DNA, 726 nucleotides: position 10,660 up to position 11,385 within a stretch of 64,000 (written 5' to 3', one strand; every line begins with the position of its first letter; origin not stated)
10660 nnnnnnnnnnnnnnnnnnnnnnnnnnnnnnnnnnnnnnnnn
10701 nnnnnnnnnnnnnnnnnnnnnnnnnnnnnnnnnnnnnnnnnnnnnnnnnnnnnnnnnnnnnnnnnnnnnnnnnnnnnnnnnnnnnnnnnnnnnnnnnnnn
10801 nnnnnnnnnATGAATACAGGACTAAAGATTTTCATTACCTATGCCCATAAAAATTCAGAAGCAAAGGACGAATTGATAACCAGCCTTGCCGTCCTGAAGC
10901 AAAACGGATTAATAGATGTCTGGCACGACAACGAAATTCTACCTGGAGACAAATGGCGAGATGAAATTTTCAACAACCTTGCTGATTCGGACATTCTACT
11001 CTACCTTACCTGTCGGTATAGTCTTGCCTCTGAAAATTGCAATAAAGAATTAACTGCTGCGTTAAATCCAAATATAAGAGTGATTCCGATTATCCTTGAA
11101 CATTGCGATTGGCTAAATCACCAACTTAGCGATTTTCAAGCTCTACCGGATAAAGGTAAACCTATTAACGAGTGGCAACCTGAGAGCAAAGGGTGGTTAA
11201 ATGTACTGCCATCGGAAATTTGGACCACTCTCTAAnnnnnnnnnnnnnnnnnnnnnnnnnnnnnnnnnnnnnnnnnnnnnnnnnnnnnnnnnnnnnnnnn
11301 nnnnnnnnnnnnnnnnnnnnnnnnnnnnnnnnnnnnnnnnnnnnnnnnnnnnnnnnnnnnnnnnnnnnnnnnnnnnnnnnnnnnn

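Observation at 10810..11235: TIR gene translationally coupled to the methyltransferase and 3'-truncated by IS insertion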

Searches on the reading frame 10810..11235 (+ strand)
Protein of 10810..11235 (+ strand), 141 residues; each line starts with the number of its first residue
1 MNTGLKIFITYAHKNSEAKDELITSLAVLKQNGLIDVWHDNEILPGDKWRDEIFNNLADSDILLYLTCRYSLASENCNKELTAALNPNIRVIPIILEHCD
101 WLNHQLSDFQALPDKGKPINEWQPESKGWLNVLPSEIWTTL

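Call 4: search_protein_families(library=pfam, proteins=[window:10810-11235:+], max_evalue=0.01)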
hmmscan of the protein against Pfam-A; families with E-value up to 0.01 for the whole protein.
window:10810-11235:+ (141 aa): 2 families
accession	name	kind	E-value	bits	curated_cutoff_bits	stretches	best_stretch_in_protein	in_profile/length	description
PF13676.11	TIR_2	-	7.4e-17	62.4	28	1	7-111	1-105/122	TIR domain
PF01582.25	TIR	-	0.0018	18.5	21.3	1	21-98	16-98/179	TIR domain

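Call 5: search_protein_families(library=padloc, proteins=[window:10810-11235:+], max_evalue=0.01)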
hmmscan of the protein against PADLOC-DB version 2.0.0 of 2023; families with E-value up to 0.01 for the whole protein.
window:10810-11235:+ (141 aa): 4 families
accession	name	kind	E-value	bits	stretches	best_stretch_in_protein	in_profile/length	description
PDLC00420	ThsB1|ThsB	-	3.7e-25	86.8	1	6-132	3-134/319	TIR-like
PDLC00434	ThsB1|ThsB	-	2.5e-06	24.8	1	6-95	140-227/396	TIR-like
PDLC02012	SAVED5--SAVED_TIR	-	0.0012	16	1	6-86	15-93/404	-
PDLC05062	PDC-S66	-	0.0026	15.2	1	7-60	151-202/282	-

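Call 6: find_homologous_proteins(query=window:10810-11202:+, max_evalue=0.001)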
Query seq(131 aa) (131 aa): 153 proteins with E <= 0.001 among 158 candidates; the best 120 are listed.
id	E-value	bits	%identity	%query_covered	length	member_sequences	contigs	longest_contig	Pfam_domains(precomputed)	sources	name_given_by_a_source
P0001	1.2e-84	299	100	100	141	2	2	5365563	PF13676.12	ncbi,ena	-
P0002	2.0e-79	282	95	100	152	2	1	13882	PF13676.12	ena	-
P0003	4.1e-78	278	93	100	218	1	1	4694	PF13431.13,PF13414.13,PF00515.35,PF13676.12,PF07719.24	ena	-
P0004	2.7e-74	266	90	98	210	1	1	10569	PF13676.12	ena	-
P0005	6.3e-73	261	89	100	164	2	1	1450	PF13676.12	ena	-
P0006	1.4e-70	254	86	100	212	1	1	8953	PF13431.13,PF13414.13,PF00515.35,PF13676.12,PF07719.24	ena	-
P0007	4.3e-70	252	86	98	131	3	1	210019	PF13676.12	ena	-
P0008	1.2e-65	238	80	100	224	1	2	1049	PF13431.13,PF01582.26,PF13414.13,PF00515.35,PF13676.12,PF07719.24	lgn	-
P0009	4.0e-63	230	78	98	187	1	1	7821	PF13676.12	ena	-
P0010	1.5e-62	228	76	100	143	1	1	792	PF01582.26,PF13676.12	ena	-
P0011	3.8e-60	220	77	98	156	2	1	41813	PF13676.12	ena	-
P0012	7.4e-60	219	74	98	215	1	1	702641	PF13431.13,PF01582.26,PF13414.13,PF00515.35,PF13676.12,PF07719.24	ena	-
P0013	1.4e-59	218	74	100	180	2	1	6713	PF01582.26,PF13676.12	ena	-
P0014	6.5e-59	216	74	100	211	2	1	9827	PF01582.26,PF13414.13,PF00515.35,PF13676.12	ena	-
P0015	3.8e-58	213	75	100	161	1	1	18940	PF13676.12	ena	-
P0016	4.3e-58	213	71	98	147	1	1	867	PF01582.26,PF13676.12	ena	-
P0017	1.5e-57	212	78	92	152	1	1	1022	PF13676.12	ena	-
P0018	2.5e-56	208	73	100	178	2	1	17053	PF13676.12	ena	-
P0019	7.1e-56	206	73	100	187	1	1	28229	PF13676.12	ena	-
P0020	9.7e-56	206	73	100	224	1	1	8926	PF13676.12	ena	-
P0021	4.6e-55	204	73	100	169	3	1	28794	PF13676.12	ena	-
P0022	9.3e-55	203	71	100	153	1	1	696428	PF13676.12,PF08937.17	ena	-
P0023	2.1e-54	201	71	100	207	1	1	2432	PF01582.26,PF13414.13,PF13676.12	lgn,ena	-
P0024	5.1e-54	200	71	100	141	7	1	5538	PF13676.12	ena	-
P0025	1.5e-53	199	70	100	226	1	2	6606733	PF13431.13,PF13414.13,PF00515.35,PF13432.13,PF13428.13,PF13676.12,PF13181.13,PF07719.24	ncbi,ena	-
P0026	9.2e-53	196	84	79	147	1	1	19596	PF13676.12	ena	-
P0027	1.6e-52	195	61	95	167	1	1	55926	PF01582.26,PF13676.12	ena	-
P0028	3.1e-52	194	68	100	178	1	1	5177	PF13676.12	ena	-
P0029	5.5e-52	194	67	100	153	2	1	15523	PF13676.12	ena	-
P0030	1.1e-51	193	77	86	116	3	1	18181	PF13676.12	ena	-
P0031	1.2e-51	192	80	81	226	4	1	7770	PF13431.13,PF13414.13,PF13428.13,PF13676.12,PF01582.26,PF13371.13,PF00515.35,PF13424.13,PF13432.13,PF13181.13,PF07719.24,PF13174.13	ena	-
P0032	1.3e-51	192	68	100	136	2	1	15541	PF01582.26,PF13676.12,PF08937.17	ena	-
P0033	1.9e-51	192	65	100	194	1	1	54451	PF13676.12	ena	-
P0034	2.2e-51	192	59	98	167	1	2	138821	PF01582.26,PF13676.12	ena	-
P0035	2.3e-51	192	68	100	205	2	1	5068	PF01582.26,PF13676.12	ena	-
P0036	2.6e-51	191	66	100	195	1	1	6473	PF01582.26,PF13676.12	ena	-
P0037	3.6e-51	191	71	95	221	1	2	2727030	PF13676.12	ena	-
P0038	6.3e-51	190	68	98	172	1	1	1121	PF01582.26,PF13676.12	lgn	-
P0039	9.1e-51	190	60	100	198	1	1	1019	PF13676.12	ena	-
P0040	1.2e-50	189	66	100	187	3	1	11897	PF13676.12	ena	-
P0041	2.7e-50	188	66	98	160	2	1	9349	PF13676.12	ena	-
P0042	7.1e-50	187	67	98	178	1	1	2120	PF01582.26,PF13676.12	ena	-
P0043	2.0e-49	185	64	98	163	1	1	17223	PF01582.26,PF13676.12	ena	-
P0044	4.0e-49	184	63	100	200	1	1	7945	PF01582.26,PF13414.13,PF13676.12,PF08937.17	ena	-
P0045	7.4e-49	183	65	100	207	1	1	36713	PF00515.35,PF13676.12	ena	-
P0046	8.0e-49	183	67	100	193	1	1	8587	PF13676.12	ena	-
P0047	1.1e-48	183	65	97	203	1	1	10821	PF13676.12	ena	-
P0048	1.9e-48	182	76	81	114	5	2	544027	PF01582.26,PF13676.12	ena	-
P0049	2.2e-48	182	65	100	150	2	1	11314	PF01582.26,PF13676.12,PF08937.17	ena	-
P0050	3.3e-48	181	65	97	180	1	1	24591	PF01582.26,PF13676.12,PF08937.17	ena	-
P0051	6.2e-48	180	66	100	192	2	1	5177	PF01582.26,PF13676.12,PF08937.17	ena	-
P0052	1.0e-47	180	65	100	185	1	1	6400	PF01582.26,PF13676.12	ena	-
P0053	4.3e-47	178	63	98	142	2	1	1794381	PF13676.12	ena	-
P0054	9.1e-47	177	65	100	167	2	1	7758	PF01582.26,PF13676.12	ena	-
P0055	1.1e-46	176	71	84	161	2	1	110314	PF13676.12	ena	-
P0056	1.9e-46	176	63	97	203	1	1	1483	PF13676.12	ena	-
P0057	3.2e-46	175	62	97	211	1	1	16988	PF13676.12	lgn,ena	-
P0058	1.7e-45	172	60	100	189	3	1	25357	PF01582.26,PF13676.12,PF08937.17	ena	-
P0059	2.0e-45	172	73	81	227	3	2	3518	PF13431.13,PF13414.13,PF13428.13,PF13676.12,PF14559.13,PF01582.26,PF00515.35,PF13424.13,PF13432.13,PF13181.13,PF07719.24,PF13174.13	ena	-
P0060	3.8e-45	171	60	100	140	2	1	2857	PF01582.26,PF13676.12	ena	-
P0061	1.6e-44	169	58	100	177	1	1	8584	PF13676.12,PF08937.17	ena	-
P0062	1.9e-44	169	60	100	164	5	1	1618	PF01582.26,PF13676.12,PF08937.17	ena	-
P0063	2.2e-44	169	64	96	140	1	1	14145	PF01582.26,PF13676.12,PF08937.17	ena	-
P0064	3.6e-44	168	60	100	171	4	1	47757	PF01582.26,PF13676.12,PF08937.17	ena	-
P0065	1.5e-43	166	57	100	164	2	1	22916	PF13676.12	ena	-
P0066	1.7e-43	166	60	97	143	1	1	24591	PF01582.26,PF13676.12,PF08937.17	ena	-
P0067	3.0e-43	165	70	83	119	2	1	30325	PF13676.12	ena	-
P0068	3.2e-43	165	61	100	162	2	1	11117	PF13676.12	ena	-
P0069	4.5e-43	165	60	100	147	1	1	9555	PF01582.26,PF13676.12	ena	-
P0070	8.2e-43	164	58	100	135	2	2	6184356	PF13676.12,PF08937.17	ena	-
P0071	2.9e-42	162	70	81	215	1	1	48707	PF13431.13,PF13414.13,PF13428.13,PF13676.12,PF14559.13,PF13371.13,PF00515.35,PF13432.13,PF13181.13,PF01239.29,PF07719.24,PF13174.13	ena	-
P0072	3.4e-42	162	69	82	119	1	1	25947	PF01582.26,PF13676.12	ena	-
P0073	4.4e-42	161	55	100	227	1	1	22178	PF13414.13,PF00515.35,PF13676.12,PF13181.13,PF07719.24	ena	-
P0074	7.0e-42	161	65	89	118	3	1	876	PF13676.12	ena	-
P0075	9.0e-42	160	62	92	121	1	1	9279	PF01582.26,PF13676.12,PF08937.17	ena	-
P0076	1.0e-41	160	60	97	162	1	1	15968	PF13676.12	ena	-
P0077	2.1e-41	159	77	74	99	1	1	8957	PF13676.12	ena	-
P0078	2.4e-41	159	58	100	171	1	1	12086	PF01582.26,PF13676.12,PF08937.17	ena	-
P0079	2.4e-41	159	57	100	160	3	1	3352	PF13676.12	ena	-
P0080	3.2e-41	159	56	98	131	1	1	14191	PF13676.12,PF08937.17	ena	-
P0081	3.3e-41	159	60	92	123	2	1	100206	PF01582.26,PF13676.12,PF08937.17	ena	-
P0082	4.4e-41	158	64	92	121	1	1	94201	PF01582.26,PF13676.12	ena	-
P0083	5.5e-41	158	66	89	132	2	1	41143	PF13676.12,PF08937.17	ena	-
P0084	1.9e-40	156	57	100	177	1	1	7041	PF13676.12,PF08937.17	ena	-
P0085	2.1e-40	156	87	64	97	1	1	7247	PF13676.12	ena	-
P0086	2.3e-40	156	72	77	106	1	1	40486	PF13676.12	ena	-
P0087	3.6e-40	155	60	97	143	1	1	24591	PF13676.12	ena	-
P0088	5.2e-40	155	59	100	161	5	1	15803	PF01582.26,PF13676.12,PF08937.17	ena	-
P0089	9.6e-40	154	56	100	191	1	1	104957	PF13676.12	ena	-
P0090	1.3e-39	153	68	76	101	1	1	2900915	PF01582.26,PF13676.12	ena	-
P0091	2.2e-39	153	69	77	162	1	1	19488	PF13676.12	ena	-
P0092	4.3e-39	152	56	100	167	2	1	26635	PF13676.12,PF08937.17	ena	-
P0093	7.8e-39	151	56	100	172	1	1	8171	PF01582.26,PF13676.12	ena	-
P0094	8.2e-39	151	54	100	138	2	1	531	PF13676.12,PF08937.17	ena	-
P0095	1.0e-38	151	60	98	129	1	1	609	PF13676.12,PF08937.17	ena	-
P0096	3.2e-38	149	55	100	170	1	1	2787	PF01582.26,PF13676.12,PF08937.17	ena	-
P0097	5.6e-38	148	53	100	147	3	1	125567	PF13676.12,PF08937.17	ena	-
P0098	1.3e-37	147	65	77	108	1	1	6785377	PF13676.12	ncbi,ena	-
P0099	9.3e-37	144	91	57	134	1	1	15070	PF13676.12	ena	-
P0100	1.8e-36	143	57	100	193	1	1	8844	PF01582.26,PF13676.12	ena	-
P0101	1.9e-36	143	67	77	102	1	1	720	PF01582.26,PF13676.12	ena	-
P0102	2.0e-36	143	58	100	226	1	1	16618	PF13431.13,PF13414.13,PF00515.35,PF13676.12,PF13181.13,PF07719.24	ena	-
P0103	6.6e-36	141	83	61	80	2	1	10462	PF13676.12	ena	-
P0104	8.7e-36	141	63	77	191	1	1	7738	PF01582.26,PF13676.12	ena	-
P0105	1.2e-35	141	52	100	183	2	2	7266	PF13676.12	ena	-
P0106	1.5e-35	140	65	82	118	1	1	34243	PF13676.12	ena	-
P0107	3.7e-35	139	52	100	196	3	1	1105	PF13676.12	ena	-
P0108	3.9e-35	139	69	72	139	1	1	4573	PF13676.12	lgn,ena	-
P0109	1.3e-34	137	72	69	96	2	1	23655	PF13676.12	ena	-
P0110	1.7e-34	137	67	78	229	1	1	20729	PF13431.13,PF13414.13,PF00515.35,PF13432.13,PF13676.12,PF13181.13,PF07719.24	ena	-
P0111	2.9e-34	136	61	90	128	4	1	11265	PF01582.26,PF13676.12,PF08937.17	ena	-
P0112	3.9e-34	136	59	94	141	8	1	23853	PF01582.26,PF13676.12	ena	-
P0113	4.9e-34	135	56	91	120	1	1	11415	PF13676.12,PF08937.17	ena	-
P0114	6.7e-34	135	75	65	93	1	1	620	PF13676.12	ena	-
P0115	8.4e-34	135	60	83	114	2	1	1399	PF01582.26,PF13676.12,PF08937.17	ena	-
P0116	2.9e-33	133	58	85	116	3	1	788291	PF01582.26,PF13676.12,PF08937.17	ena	-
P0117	3.8e-33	133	68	69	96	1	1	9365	PF13676.12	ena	-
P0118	4.4e-32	129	70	64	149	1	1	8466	PF13676.12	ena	-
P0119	6.3e-32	129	72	67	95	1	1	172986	PF13676.12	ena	-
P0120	1.5e-31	127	73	60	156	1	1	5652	PF13414.13,PF00515.35,PF13676.12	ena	-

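Call 10: find_encoding_contigs(protein=P0001, flank=10000, max_places=4)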
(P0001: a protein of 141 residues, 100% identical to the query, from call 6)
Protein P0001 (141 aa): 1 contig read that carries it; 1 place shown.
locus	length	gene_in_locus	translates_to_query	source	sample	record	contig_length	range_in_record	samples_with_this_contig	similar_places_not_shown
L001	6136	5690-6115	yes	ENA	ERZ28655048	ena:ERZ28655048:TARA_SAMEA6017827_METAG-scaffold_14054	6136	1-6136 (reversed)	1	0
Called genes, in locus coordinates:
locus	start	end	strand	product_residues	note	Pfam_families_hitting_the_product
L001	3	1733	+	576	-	?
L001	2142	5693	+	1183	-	PF02384:N6_Mtase (faint), PF20473:MmeI_Mtase (weak), PF07669:Eco57I, PF12950:TaqI_C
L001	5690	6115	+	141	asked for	PF13676:TIR_2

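Call 12: find_encoding_contigs(protein=P0003, flank=10000, max_places=3)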
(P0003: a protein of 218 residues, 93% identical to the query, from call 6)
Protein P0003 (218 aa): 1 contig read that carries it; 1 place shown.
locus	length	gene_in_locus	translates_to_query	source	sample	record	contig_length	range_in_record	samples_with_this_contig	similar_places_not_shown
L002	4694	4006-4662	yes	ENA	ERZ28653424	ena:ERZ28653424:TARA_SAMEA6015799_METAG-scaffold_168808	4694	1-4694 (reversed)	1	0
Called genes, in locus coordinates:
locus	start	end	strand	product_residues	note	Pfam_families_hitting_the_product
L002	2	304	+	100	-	?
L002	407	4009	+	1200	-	PF02384:N6_Mtase (faint), PF07669:Eco57I, PF12950:TaqI_C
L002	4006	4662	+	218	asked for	PF13676:TIR_2, PF00515:TPR_1, PF07719:TPR_2 (weak), PF13431:TPR_17 (faint), PF13414:TPR_11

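Call 13: find_encoding_contigs(protein=P0025, flank=10000, max_places=3)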
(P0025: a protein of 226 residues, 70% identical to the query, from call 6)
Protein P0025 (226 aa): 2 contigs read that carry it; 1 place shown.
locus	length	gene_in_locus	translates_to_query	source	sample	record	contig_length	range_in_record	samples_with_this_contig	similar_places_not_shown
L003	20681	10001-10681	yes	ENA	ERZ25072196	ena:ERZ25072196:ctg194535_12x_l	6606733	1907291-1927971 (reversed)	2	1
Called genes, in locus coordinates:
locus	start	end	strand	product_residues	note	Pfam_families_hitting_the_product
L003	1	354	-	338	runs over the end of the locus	PF00389:2-Hacid_dh (faint), PF02826:2-Hacid_dh_C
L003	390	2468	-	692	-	PF00009:GTP_EFTU, PF03144:GTP_EFTU_D2, PF22042:EF-G_D2, PF14492:EFG_III, PF16658:RF3_C (weak), PF03764:EFG_IV, PF00679:EFG_C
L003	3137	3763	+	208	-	-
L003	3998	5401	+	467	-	PF01425:Amidase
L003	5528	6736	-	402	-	PF01408:GFO_IDH_MocA, PF03447:NAD_binding_3 (weak)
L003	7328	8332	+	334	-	PF00144:Beta-lactamase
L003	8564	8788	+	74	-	-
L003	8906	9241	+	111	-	-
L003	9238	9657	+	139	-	PF01850:PIN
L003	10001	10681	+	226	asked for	PF13676:TIR_2, PF00515:TPR_1, PF07719:TPR_2 (weak), PF13181:TPR_8 (weak), PF13428:TPR_14 (faint), PF13431:TPR_17 (faint), PF13414:TPR_11, PF13432:TPR_16 (faint)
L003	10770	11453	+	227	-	PF13371:TPR_9 (weak), PF13414:TPR_11 (weak), PF13432:TPR_16, PF13424:TPR_12 (weak), PF00515:TPR_1, PF13414:TPR_11, PF00515:TPR_1, PF13414:TPR_11, +8 more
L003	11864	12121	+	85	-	PF04255:DUF433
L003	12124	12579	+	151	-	PF18480:DUF5615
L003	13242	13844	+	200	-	-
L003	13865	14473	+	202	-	PF00551:Formyl_trans_N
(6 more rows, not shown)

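Call 14: find_encoding_contigs(protein=P0002, flank=10000, max_places=3)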
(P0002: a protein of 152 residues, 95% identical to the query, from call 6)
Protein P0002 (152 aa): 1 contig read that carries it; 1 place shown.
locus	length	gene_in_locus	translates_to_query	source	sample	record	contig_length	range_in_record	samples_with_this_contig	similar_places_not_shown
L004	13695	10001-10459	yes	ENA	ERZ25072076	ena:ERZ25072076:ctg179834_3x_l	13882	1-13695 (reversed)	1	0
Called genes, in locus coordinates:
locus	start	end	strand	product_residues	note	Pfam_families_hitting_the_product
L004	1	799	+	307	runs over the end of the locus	PF12762:DDE_Tnp_IS1595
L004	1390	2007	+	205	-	PF05685:Uma2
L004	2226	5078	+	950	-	PF09565:RE_NgoFVII (faint), PF13091:PLDc_2, PF00176:SNF2-rel_dom (weak), PF00270:DEAD (faint), PF04851:ResIII, PF00271:Helicase_C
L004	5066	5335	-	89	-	-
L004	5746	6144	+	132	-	PF13366:PDDEXK_3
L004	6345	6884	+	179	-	-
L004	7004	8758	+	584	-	PF07669:Eco57I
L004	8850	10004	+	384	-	PF07669:Eco57I (weak), PF12950:TaqI_C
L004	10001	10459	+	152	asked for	PF13676:TIR_2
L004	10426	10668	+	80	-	PF00515:TPR_1 (faint), PF07719:TPR_2 (weak)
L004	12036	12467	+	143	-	-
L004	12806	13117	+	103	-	-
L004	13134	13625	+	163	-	PF08937:ThsB_TIR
